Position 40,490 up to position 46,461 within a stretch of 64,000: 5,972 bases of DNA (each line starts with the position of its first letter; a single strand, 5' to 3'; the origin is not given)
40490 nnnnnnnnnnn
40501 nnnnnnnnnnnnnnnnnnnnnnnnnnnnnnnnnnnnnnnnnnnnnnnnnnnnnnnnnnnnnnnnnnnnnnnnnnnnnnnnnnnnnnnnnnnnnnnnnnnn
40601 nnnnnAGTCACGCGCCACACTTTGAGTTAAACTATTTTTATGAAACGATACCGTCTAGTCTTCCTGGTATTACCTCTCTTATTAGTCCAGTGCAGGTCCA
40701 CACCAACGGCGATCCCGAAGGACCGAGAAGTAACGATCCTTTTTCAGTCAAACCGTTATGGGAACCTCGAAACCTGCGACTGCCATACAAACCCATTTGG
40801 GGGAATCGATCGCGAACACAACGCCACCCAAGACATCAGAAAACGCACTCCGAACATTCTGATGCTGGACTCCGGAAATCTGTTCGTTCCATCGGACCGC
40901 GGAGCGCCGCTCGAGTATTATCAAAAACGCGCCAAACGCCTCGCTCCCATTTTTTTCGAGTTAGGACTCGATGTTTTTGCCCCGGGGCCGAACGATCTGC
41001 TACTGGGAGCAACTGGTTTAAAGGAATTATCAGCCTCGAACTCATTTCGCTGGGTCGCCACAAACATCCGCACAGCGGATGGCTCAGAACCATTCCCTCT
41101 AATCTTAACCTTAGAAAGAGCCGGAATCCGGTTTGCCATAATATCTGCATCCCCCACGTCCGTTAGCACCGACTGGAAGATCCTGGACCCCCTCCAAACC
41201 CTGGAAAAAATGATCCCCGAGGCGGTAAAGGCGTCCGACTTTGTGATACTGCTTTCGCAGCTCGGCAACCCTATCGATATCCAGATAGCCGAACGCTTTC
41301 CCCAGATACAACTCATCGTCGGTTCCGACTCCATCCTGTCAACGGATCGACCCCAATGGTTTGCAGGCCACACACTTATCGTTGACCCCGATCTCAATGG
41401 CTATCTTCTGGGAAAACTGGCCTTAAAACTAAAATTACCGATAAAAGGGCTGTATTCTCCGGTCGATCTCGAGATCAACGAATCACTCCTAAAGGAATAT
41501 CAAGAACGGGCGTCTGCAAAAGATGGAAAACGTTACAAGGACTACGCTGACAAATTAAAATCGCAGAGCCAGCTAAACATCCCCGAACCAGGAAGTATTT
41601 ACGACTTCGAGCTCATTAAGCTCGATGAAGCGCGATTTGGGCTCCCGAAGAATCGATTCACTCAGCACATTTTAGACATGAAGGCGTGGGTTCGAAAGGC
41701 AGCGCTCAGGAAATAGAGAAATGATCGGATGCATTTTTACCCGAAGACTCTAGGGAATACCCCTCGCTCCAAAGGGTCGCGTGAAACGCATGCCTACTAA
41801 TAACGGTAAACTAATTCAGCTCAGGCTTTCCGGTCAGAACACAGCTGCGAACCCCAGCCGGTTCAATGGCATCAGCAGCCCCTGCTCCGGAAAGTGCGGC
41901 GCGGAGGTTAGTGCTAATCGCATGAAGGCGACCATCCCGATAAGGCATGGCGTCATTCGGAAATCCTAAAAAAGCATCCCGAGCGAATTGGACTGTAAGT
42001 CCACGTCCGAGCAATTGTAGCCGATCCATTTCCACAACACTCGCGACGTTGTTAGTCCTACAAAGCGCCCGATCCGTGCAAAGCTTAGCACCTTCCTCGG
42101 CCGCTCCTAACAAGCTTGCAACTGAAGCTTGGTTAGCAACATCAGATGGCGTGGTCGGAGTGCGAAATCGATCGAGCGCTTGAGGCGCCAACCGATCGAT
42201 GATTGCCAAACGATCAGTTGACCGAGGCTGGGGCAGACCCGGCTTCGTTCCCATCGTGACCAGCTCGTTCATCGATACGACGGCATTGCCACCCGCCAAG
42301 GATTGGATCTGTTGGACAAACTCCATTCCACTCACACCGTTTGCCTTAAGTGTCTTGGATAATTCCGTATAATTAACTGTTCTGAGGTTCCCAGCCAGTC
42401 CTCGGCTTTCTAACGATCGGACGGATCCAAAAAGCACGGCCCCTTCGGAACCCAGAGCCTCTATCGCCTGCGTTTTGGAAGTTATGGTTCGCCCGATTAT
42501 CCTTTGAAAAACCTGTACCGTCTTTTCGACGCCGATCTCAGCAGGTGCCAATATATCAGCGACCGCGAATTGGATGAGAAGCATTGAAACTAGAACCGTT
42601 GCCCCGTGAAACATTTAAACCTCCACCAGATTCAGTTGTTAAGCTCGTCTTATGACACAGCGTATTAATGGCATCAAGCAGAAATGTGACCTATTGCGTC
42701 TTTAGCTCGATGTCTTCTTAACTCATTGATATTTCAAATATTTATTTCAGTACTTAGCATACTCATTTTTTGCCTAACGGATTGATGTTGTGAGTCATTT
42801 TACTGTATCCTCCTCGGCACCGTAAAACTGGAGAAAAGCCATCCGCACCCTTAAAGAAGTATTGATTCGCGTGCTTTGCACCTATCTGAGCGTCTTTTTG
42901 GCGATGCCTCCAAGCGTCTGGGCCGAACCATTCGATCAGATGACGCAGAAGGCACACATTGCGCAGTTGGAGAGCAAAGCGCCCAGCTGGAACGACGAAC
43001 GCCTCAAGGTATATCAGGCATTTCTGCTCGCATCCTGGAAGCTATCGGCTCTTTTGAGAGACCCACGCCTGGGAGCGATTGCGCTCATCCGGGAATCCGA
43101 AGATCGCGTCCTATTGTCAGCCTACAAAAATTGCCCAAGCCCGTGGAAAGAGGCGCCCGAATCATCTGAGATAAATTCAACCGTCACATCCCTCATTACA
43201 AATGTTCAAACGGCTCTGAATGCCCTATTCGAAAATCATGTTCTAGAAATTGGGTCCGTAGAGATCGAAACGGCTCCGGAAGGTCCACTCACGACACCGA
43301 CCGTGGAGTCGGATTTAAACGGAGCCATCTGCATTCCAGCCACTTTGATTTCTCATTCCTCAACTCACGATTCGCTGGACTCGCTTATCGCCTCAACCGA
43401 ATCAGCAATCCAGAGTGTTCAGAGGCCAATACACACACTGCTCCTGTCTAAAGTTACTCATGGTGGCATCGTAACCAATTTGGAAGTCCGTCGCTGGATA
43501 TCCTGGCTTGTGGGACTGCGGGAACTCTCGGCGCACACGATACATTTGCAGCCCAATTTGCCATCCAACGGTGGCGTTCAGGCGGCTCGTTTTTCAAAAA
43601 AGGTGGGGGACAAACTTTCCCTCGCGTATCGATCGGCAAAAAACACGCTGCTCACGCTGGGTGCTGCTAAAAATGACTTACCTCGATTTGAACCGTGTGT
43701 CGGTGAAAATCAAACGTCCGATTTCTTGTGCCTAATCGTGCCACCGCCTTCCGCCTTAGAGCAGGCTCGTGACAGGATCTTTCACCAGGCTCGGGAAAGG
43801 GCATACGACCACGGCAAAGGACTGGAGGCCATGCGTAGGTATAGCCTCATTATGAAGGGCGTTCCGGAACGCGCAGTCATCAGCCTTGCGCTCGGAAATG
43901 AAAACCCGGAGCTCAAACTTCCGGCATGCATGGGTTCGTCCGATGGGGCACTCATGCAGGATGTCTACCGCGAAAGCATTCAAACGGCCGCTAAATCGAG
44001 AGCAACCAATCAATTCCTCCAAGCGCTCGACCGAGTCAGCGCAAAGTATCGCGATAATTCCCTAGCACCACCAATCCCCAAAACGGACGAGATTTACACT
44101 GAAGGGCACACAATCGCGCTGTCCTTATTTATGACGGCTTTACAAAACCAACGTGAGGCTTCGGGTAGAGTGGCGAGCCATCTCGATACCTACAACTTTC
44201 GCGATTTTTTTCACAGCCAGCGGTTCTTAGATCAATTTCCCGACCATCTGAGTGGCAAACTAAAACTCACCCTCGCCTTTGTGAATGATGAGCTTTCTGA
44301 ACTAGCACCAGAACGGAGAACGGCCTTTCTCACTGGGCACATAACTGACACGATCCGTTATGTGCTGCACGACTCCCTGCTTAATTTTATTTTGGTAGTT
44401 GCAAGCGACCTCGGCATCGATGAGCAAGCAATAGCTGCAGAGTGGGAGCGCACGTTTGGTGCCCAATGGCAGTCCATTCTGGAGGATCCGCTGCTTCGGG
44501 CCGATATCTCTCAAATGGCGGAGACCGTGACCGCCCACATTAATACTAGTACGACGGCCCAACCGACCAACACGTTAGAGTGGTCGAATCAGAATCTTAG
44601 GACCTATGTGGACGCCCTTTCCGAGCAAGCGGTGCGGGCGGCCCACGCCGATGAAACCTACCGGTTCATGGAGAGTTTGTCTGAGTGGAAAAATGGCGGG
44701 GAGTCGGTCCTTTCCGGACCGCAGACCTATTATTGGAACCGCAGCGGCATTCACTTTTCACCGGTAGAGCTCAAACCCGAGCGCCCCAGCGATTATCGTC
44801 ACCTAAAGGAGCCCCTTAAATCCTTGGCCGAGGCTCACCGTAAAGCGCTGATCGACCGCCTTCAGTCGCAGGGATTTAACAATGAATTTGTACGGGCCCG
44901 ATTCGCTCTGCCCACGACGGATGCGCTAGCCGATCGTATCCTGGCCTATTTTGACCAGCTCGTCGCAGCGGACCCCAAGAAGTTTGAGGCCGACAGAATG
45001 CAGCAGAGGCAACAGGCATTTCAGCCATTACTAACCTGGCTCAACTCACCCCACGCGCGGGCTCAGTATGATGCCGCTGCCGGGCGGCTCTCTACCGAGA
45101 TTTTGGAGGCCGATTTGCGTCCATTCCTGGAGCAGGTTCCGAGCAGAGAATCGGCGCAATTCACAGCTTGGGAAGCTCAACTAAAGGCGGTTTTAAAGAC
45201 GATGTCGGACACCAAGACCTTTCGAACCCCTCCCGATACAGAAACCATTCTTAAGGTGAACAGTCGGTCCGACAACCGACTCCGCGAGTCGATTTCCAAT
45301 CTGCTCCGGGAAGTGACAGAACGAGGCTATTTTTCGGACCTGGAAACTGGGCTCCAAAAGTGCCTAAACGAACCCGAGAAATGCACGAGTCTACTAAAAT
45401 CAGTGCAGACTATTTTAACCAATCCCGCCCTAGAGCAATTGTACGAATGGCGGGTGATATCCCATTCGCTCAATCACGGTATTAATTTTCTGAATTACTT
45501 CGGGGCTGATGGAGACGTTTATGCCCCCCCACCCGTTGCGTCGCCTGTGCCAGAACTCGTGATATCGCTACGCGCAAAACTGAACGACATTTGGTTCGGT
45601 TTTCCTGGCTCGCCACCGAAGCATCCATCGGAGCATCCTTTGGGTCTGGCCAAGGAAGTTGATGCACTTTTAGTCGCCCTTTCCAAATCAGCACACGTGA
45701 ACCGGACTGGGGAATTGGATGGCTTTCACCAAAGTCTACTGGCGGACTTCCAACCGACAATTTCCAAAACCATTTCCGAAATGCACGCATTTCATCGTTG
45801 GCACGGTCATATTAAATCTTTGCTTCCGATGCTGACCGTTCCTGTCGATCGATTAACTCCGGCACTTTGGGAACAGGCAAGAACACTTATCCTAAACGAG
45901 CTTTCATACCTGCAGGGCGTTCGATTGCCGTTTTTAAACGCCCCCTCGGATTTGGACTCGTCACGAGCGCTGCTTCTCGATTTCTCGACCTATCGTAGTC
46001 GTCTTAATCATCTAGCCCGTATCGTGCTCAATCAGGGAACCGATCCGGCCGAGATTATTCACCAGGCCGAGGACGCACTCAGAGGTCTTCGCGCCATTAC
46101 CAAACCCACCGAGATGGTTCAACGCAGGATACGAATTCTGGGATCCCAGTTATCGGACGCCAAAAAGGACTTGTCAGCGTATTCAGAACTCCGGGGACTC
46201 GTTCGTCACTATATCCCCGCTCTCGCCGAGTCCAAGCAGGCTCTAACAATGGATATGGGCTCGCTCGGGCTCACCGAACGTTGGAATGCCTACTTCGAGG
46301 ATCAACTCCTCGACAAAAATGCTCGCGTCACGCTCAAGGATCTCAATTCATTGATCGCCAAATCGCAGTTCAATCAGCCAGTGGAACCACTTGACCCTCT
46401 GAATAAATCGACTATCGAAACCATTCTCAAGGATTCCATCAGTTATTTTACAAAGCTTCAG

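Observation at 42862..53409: Giant 10.5-kb ORF with internal TM hairpin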

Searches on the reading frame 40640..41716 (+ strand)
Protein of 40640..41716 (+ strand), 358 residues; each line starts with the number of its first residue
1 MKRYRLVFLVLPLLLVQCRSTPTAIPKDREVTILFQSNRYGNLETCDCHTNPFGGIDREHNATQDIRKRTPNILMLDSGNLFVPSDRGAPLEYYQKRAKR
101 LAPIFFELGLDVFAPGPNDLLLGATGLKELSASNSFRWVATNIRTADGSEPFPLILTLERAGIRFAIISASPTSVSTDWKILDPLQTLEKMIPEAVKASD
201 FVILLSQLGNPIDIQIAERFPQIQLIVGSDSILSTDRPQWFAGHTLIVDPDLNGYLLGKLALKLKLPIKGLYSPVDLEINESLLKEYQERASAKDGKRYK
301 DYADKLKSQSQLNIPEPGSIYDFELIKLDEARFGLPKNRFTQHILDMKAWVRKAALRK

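Call 7: search_protein_families(library=pfam, proteins=[window:40640-41716:+], max_evalue=0.001)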
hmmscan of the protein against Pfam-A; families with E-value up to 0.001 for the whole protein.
window:40640-41716:+ (358 aa): 0 families

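Call 21: search_protein_families(library=ncbifam, proteins=[window:40640-41716:+], max_evalue=0.1)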
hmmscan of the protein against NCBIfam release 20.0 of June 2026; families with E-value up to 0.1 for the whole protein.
window:40640-41716:+ (358 aa): 4 families
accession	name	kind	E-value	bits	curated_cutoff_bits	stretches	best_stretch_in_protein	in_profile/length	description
NF041198.1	UshA_like_PCGU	equivalog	9.2e-35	120.2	275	1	11-266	4-269/519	UshA-like (seleno)protein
TIGR04486.1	thiosulf_SoxB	equivalog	2.1e-10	39.5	550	1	52-266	113-332/556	thiosulfohydrolase SoxB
NF049981.1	UshA_like_Sel_2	equivalog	1.6e-05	24.5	140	1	31-229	1-189/262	UshA-like (seleno)protein family 2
NF006934.0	PRK09419.1-1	subfamily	0.012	13.2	1646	1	31-176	53-198/1174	multifunctional 2',3'-cyclic-nucleotide 2'-phosphodiesterase/3'-nucleotidase/5'-nucleotidase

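Call 79: search_protein_families(library=pfam, proteins=[window:40640-41716:+], max_evalue=1)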
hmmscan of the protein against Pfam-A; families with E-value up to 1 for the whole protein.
window:40640-41716:+ (358 aa): 0 families

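Call 84: search_solved_structures(query=window:40640-41713:+, max_evalue=0.01)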
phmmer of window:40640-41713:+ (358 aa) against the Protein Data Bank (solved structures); distinct sequences matched with E-value up to 0.01: 1.
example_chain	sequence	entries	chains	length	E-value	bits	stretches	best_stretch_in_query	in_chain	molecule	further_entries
2z1a_A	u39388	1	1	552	4.1e-05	25.8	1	47-231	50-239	5'-nucleotidase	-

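Call 111: search_protein_families(library=padloc, proteins=[window:40640-41716:+], max_evalue=0.01)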
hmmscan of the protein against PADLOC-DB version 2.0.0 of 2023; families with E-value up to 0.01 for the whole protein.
window:40640-41716:+ (358 aa): 0 families

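Call 112: search_protein_families(library=phrogs, proteins=[window:40640-41716:+], max_evalue=0.01)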
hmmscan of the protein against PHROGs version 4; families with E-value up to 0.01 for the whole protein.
window:40640-41716:+ (358 aa): 1 family
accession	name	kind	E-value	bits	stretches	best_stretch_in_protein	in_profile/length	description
phrog_19584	-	unknown function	9.7e-07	28.9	1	29-210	4-191/514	-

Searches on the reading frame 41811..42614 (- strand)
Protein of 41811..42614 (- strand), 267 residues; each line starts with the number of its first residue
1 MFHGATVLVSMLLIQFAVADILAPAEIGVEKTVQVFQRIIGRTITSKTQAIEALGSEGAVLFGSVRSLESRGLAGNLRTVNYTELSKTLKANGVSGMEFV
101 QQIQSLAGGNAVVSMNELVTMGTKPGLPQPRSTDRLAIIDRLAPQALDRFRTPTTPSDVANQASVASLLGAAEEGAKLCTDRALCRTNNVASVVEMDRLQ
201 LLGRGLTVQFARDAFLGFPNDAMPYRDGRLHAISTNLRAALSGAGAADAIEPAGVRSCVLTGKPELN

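Call 7: search_protein_families(library=pfam, proteins=[window:41811-42614:-], max_evalue=0.001)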
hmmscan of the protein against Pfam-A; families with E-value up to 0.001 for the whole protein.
window:41811-42614:- (267 aa): 0 families

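Call 21: search_protein_families(library=ncbifam, proteins=[window:41811-42614:-], max_evalue=0.1)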
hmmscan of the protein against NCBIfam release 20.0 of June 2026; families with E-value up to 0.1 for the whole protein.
window:41811-42614:- (267 aa): 0 families

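Call 79: search_protein_families(library=pfam, proteins=[window:41811-42614:-], max_evalue=1)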
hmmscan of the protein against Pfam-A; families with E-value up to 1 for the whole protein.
window:41811-42614:- (267 aa): 0 families

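Call 111: search_protein_families(library=padloc, proteins=[window:41811-42614:-], max_evalue=0.01)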
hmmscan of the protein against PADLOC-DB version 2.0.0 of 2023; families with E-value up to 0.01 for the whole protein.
window:41811-42614:- (267 aa): 0 families

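Call 112: search_protein_families(library=phrogs, proteins=[window:41811-42614:-], max_evalue=0.01)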
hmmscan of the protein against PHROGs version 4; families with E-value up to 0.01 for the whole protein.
window:41811-42614:- (267 aa): 0 families

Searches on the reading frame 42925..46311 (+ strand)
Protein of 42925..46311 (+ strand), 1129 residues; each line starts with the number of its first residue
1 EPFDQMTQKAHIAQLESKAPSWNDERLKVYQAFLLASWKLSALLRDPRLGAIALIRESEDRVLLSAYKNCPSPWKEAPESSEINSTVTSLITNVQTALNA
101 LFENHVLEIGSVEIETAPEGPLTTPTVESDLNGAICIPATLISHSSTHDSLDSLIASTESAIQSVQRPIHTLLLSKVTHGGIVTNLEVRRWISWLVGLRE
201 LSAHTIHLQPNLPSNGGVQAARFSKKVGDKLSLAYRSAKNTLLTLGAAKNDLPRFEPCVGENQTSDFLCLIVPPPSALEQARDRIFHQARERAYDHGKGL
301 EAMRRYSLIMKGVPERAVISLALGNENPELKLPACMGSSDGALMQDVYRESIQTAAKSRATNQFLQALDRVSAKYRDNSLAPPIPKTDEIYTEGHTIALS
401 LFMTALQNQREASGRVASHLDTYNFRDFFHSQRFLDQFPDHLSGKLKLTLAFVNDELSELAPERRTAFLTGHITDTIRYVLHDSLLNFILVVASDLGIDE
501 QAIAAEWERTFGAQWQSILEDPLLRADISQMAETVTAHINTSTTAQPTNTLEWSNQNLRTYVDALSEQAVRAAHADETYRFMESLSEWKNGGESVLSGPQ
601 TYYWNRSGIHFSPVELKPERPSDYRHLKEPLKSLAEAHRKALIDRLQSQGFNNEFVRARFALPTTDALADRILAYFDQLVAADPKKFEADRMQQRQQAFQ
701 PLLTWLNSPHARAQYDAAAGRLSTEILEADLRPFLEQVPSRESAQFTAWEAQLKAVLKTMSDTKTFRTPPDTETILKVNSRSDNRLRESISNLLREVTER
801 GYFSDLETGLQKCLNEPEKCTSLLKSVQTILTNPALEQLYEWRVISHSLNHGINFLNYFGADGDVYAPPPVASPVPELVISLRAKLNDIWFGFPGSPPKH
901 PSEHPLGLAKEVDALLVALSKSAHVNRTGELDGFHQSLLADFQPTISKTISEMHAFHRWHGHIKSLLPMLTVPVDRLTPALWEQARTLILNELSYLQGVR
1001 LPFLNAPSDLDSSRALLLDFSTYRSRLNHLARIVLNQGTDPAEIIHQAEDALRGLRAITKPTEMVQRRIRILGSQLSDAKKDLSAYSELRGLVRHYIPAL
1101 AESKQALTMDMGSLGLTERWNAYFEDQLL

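Call 91: predict_structure(alignment_id=A6)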
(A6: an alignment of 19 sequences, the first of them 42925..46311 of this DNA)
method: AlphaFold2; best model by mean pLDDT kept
length: 1129 residues; sequences in the alignment: 19
mean_pLDDT: 74.1   pTM: 0.41
mean pLDDT of the five models: 74.1, 73.2, 70.9, 69.0, 68.7
residues with pLDDT >= 90: 107; 70-90: 673; 50-70: 189; < 50: 160
segments of 3 or more residues with pLDDT < 50: 1-21, 142-150, 162-165, 208-218, 240-249, 547-550, 568-580, 582-623, 625-627, 894-906, 1116-1129
pLDDT, mean of each block of 10 residues (from residue 1): 37 38 78 90 74 59 82 84 81 88 82 51 72 83 41 52 56 58 75 84 54 42 84 68 41 73 67 74 72 62 77 77 71 60 83 79 85 88 90 93 84 86 91 87 83 72 83 90 93 90 86 89 89 91 61 56 51 45 46 43 39 39 49 71 84 78 81 66 56 83 85 82 83 84 87 88 72 81 73 86 83 87 88 85 87 87 79 65 82 50 54 88 74 76 86 86 85 82 86 80 63 81 89 82 83 81 79 90 87 85 83 52 37
secondary structure, 60 per line:
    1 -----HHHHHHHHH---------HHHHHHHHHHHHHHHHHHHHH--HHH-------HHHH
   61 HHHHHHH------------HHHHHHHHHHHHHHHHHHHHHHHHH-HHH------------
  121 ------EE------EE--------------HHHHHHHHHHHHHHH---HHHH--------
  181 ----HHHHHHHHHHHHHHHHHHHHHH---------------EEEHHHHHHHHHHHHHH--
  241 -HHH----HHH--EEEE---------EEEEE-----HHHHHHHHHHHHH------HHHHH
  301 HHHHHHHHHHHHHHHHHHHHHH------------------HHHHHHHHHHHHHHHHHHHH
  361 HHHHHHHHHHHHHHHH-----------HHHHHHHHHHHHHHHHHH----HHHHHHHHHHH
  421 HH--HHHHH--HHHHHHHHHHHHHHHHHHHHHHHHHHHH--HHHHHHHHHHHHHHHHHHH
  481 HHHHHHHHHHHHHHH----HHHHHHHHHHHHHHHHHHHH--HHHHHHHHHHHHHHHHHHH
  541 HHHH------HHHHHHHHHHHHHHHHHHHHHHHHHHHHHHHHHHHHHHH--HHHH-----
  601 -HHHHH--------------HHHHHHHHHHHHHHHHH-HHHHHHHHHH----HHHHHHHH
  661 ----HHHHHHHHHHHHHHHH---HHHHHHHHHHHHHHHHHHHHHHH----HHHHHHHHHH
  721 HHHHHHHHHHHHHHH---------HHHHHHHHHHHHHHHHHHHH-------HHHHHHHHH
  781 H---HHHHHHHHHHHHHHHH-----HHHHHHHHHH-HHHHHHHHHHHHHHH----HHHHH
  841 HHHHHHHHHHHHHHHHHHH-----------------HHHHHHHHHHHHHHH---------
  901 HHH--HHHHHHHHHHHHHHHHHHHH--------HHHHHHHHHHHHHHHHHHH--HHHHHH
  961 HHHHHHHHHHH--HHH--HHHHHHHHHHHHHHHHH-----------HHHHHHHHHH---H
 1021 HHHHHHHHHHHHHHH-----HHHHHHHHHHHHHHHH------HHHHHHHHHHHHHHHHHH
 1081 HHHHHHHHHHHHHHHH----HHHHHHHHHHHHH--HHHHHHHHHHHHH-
elements in order (helices of 4 or more, strands of 3 or more residues): H6-14 H24-44 H57-67 H80-104 H151-165 H169-172 H185-206 E222-224 H225-238 E254-257 E267-271 H277-289 H296-322 H341-376 H388-405 H410-422 H425-429 H432-459 H462-495 H500-519 H522-544 H551-589 H592-595 H602-606 H621-637 H639-648 H653-660 H665-680 H684-706 H711-735 H745-764 H772-781 H785-800 H806-815 H817-831 H836-859 H877-891 H906-925 H934-952 H955-971 H979-995 H1007-1016 H1020-1035 H1041-1056 H1063-1096 H1101-1113 H1116-1128

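Call 94: fold_search(model_id=the predicted structure, library=pdb)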
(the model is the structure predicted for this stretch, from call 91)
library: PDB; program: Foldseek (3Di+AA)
matches with E <= 10: 117; with E <= 0.001: 0
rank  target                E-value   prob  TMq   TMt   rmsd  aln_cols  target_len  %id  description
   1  3p8c_B                2.8e-01  0.08  0.09  0.10  33.1      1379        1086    8  Structure and Control of the Actin Regulatory WAVE Complex (released 2010-12-01)
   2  8iyj_A4               8.8e-01  0.11  0.06  0.14  48.1       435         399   13  Cryo-EM structure of the 48-nm repeat doublet microtubule from mouse sperm (released 2023-07-05)
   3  9gm7_A                1.0e+00  0.02  0.05  0.04  86.7      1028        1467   14  MukBEF in a nucleotide-bound state with open neck gate (monomer) (released 2025-03-26)
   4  9j9z_A                1.1e+00  0.04  0.05  0.09  37.5       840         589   10  Cryo-EM structure of Outward state Anhydromuropeptide permease (AmpG) complex with GlcNAc-1,6-anhMurNAc (released 2025-07-16)
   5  7yg4_A                1.2e+00  0.04  0.06  0.08  39.5       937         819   12  Structure of WTAP-VIRMA in the m6A writer complex (released 2022-11-23)
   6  9oge_A                1.3e+00  0.04  0.08  0.10  33.7      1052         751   11  Cryo-EM structure of human exportin-1 conjugated with KPT-127 and bound to human ASB8-ELOB/C (released 2025-11-26)
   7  6tvo_A                1.4e+00  0.05  0.08  0.09  32.5       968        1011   12  Human CRM1-RanGTP in complex with Leptomycin B (released 2020-07-08)
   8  8xo9                  1.5e+00  0.05  0.06  0.12  26.7       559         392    8  VMAT2 complex with noradrenaline in cytosol-facing state (released 2024-05-08)
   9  8snb_8K               1.5e+00  0.06  0.05  0.13  30.2       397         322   14  atomic model of sea urchin sperm doublet microtubule (48-nm periodicity) (released 2023-06-28)
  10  8to0_K                1.6e+00  0.08  0.06  0.15  48.0       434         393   13  48-nm repeating structure of doublets from mouse sperm flagella (released 2023-11-01)
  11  6yvu_B                1.6e+00  0.02  0.05  0.04  73.6       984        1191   12  Condensin complex from S.cerevisiae ATP-free apo non-engaged state (released 2020-07-15)
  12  8tso_A                1.6e+00  0.08  0.05  0.09  27.9       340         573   12  KDL bound, nucleotide-free MsbA in open, outward-facing conformation (released 2024-06-19)
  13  9j3m_A                1.9e+00  0.03  0.05  0.09  26.5       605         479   11  ADP/Pi bound Arabidopsis ATP/ADP translocator AtNTT1 (released 2025-03-19)
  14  6khi_D                2.1e+00  0.04  0.07  0.12  24.6       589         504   11  Supercomplex for cylic electron transport in cyanobacteria (released 2020-02-12)
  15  7ung_A1               2.2e+00  0.06  0.06  0.14  49.4       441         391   13  48-nm repeat of the human respiratory doublet microtubule (released 2022-10-05)
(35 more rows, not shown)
